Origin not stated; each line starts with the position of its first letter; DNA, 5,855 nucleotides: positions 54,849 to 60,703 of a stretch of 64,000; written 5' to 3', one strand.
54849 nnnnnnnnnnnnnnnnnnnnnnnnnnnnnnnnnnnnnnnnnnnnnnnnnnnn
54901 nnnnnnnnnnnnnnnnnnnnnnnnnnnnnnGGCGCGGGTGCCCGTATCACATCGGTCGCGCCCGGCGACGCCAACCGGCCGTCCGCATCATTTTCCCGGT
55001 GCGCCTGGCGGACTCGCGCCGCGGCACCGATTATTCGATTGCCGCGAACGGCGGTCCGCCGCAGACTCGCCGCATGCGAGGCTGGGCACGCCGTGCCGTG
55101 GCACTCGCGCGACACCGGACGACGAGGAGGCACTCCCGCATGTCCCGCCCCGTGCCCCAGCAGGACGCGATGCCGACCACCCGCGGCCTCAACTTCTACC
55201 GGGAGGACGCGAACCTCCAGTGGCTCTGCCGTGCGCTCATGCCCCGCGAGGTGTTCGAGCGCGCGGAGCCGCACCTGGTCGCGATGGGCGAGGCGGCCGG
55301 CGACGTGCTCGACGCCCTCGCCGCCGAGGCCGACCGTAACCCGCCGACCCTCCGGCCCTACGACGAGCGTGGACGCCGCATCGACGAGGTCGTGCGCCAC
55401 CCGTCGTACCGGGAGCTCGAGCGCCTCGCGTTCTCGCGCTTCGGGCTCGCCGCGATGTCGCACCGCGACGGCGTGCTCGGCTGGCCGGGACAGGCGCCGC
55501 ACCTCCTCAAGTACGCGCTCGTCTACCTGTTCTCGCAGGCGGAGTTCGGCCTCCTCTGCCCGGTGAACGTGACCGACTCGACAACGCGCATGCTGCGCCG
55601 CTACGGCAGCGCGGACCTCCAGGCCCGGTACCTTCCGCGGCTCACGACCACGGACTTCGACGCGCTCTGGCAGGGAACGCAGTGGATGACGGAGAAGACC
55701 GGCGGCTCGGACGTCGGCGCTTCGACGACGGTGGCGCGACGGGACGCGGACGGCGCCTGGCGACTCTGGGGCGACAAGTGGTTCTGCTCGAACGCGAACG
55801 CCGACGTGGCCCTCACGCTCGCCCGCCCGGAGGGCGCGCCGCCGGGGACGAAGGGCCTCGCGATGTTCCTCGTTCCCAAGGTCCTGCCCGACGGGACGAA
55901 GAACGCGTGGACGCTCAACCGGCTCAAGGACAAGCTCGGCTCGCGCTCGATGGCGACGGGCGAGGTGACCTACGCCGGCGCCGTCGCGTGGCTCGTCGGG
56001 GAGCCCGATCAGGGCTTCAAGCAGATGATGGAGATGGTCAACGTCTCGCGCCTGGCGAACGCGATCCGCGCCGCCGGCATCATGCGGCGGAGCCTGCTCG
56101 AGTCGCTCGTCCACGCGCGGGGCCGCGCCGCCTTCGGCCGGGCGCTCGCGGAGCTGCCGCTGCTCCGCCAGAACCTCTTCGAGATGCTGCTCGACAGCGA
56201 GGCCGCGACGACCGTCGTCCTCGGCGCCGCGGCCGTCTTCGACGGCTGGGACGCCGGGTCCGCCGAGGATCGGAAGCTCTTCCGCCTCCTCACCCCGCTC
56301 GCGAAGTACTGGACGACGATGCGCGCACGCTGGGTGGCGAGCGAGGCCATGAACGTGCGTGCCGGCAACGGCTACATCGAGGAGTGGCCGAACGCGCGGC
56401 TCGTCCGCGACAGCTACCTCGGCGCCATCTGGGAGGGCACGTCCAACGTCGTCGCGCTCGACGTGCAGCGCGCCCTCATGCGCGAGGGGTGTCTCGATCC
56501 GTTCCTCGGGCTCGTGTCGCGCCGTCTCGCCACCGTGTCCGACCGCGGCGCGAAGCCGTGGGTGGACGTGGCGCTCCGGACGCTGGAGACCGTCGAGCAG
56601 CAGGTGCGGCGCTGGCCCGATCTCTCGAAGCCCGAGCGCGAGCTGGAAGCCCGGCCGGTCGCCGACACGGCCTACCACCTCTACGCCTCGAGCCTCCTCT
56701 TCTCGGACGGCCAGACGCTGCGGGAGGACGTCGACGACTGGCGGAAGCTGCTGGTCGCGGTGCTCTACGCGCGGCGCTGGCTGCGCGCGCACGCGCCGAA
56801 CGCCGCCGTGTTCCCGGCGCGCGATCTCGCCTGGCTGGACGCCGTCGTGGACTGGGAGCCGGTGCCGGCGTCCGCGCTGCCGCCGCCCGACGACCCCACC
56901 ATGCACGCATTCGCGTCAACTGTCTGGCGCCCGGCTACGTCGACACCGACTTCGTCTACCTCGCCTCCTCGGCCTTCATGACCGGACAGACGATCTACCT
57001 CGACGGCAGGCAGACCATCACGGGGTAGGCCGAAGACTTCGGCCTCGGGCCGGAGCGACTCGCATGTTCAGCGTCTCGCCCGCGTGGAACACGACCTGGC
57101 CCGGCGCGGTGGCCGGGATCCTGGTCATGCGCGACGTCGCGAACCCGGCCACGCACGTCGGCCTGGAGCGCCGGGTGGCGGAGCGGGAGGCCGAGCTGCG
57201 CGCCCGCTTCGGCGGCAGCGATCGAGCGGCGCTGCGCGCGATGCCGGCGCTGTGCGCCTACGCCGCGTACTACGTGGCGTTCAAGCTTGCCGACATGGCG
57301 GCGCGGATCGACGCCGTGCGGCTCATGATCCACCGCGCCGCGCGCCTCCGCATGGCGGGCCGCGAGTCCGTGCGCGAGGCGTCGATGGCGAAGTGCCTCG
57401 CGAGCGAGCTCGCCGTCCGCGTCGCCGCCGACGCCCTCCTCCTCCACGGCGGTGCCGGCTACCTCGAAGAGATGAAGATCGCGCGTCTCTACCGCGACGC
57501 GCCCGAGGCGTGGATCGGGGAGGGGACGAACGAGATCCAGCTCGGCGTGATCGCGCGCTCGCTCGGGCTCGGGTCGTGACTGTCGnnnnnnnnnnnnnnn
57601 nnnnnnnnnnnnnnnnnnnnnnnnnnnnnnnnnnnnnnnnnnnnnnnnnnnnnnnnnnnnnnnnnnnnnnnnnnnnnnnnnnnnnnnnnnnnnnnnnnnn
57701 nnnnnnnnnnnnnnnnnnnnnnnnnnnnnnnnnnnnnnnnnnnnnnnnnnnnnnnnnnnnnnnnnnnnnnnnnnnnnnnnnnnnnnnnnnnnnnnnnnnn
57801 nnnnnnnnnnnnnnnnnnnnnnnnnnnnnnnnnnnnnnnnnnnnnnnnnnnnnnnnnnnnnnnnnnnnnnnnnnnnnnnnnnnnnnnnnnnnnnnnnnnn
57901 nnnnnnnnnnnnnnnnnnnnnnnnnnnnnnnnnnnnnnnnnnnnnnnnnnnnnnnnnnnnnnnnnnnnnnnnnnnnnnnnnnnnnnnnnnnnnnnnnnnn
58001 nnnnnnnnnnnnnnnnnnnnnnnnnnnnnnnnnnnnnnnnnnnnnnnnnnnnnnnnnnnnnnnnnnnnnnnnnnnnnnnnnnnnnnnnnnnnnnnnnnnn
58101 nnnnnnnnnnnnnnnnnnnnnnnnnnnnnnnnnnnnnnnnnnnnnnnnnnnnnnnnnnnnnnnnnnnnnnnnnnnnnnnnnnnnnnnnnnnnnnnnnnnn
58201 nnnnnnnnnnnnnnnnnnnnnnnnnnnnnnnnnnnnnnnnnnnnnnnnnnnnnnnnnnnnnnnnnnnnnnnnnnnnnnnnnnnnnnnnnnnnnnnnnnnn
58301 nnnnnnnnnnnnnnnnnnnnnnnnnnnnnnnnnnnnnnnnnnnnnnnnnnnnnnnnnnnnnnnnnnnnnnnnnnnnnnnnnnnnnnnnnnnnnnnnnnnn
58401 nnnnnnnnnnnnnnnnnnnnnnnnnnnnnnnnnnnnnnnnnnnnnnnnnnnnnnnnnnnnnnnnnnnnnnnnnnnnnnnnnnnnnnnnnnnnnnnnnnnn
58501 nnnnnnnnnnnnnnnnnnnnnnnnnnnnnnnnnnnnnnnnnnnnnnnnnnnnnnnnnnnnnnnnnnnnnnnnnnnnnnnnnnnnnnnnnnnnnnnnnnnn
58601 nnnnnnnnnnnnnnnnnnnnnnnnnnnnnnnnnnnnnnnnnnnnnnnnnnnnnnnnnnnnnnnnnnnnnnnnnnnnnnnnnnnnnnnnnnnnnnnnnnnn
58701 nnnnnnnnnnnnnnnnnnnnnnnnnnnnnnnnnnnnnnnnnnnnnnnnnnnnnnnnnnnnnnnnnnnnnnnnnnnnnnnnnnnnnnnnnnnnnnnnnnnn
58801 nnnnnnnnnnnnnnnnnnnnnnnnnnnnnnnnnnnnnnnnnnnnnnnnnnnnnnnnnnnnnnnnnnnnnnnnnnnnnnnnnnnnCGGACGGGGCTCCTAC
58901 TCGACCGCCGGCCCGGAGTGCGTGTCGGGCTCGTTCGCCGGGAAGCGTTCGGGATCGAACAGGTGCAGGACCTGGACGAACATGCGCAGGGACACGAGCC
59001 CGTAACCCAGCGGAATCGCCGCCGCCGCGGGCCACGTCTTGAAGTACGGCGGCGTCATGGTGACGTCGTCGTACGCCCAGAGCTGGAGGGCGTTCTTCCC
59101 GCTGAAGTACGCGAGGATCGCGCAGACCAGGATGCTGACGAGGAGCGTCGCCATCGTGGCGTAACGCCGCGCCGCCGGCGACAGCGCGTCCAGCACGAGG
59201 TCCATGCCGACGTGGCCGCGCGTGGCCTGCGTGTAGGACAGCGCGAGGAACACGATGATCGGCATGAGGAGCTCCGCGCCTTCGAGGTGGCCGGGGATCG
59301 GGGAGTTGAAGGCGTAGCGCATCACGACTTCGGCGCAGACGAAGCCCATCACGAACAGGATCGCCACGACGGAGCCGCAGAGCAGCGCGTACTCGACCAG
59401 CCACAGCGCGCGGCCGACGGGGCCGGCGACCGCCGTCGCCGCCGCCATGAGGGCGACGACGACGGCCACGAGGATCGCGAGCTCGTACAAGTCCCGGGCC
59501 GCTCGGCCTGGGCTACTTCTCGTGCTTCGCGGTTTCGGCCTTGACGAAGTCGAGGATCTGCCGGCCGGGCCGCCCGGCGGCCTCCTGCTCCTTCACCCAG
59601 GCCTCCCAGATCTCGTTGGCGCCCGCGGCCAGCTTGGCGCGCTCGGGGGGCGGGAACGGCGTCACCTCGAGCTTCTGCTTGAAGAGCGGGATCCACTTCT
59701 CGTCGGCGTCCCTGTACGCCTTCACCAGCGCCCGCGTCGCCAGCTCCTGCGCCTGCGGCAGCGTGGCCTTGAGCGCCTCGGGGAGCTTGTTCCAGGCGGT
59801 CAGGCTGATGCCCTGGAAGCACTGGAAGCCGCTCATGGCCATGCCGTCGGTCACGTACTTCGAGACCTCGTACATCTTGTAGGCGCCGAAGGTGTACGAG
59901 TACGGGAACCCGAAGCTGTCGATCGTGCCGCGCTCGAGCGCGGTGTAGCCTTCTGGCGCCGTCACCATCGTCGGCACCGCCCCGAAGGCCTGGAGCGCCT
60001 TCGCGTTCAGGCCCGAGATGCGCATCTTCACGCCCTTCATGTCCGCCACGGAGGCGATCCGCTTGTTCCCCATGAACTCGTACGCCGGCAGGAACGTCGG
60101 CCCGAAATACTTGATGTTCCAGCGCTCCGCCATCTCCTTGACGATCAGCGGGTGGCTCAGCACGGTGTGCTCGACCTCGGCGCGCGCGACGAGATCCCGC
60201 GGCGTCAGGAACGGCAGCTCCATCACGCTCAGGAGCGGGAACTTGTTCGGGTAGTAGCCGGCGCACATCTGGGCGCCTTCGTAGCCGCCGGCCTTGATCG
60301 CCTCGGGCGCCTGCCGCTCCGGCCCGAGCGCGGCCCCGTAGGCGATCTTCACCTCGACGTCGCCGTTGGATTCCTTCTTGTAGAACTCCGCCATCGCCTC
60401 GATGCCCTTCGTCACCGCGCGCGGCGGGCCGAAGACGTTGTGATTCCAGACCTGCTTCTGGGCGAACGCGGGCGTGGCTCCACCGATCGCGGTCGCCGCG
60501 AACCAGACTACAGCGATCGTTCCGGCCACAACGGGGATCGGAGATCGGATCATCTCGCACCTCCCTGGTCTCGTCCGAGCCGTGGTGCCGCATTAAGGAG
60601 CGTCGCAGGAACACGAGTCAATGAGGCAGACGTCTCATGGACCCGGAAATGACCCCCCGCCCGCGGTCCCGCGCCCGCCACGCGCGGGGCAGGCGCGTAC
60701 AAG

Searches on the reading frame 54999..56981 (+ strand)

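Call 57: search_protein_families(library=pfam, max_evalue=0.00001, proteins=[window:54999-56981:+])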
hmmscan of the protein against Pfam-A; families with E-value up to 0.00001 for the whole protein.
window:54999-56981:+ (660 aa): 4 families
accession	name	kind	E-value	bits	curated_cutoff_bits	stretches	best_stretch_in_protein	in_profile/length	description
PF00441.29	Acyl-CoA_dh_1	-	1.8e-30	106.5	22.4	1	337-493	1-149/150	Acyl-CoA dehydrogenase, C-terminal domain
PF18158.6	AidB_N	-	3.4e-23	82.9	22.9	1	59-221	4-155/156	Adaptive response protein AidB N-terminal domain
PF02770.24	Acyl-CoA_dh_M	-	1.3e-15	57.7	33.3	1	228-325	2-94/97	Acyl-CoA dehydrogenase, middle domain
PF08028.16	Acyl-CoA_dh_2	-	1.9e-06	28.7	22.7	0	363-482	12-133/134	Acyl-CoA dehydrogenase, C-terminal domain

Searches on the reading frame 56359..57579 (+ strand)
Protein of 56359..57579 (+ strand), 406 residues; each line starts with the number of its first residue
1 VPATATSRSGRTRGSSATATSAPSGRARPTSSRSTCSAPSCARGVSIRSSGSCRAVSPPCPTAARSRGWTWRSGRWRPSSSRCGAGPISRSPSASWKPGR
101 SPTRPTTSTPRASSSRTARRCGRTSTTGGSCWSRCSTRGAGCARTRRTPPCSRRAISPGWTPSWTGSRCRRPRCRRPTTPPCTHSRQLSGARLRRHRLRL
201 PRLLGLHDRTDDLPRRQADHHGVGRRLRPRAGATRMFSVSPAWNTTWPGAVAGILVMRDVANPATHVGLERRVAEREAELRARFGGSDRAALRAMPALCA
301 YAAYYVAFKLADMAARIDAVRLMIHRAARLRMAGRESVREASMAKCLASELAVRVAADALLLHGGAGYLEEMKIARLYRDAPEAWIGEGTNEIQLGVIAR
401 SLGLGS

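Call 57: search_protein_families(library=pfam, max_evalue=0.00001, proteins=[window:56359-57579:+])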
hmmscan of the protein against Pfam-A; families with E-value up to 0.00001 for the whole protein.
window:56359-57579:+ (406 aa): 2 families
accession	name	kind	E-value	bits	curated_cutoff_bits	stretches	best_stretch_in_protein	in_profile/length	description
PF00441.29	Acyl-CoA_dh_1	-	7.9e-28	97.9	22.4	1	305-402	52-149/150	Acyl-CoA dehydrogenase, C-terminal domain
PF08028.16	Acyl-CoA_dh_2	-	9.5e-10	39.3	22.7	1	305-381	39-123/134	Acyl-CoA dehydrogenase, C-terminal domain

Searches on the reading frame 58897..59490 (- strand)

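Call 57: search_protein_families(library=pfam, max_evalue=0.00001, proteins=[window:58897-59490:-])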
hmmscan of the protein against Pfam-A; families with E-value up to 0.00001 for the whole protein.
window:58897-59490:- (197 aa): 1 family
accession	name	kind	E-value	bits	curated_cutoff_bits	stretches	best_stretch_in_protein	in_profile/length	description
PF04290.18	DctQ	-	1.6e-25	89.9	28.3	1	48-178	2-130/132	Tripartite ATP-independent periplasmic transporters, DctQ component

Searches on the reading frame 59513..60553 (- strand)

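Call 57: search_protein_families(library=pfam, max_evalue=0.00001, proteins=[window:59513-60553:-])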
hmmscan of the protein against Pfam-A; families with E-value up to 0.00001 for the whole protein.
window:59513-60553:- (346 aa): 1 family
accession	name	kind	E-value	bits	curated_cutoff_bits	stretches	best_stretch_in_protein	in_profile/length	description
PF03480.18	DctP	-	3.7e-39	135.2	23.4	1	46-320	10-283/286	Bacterial extracellular solute-binding protein, family 7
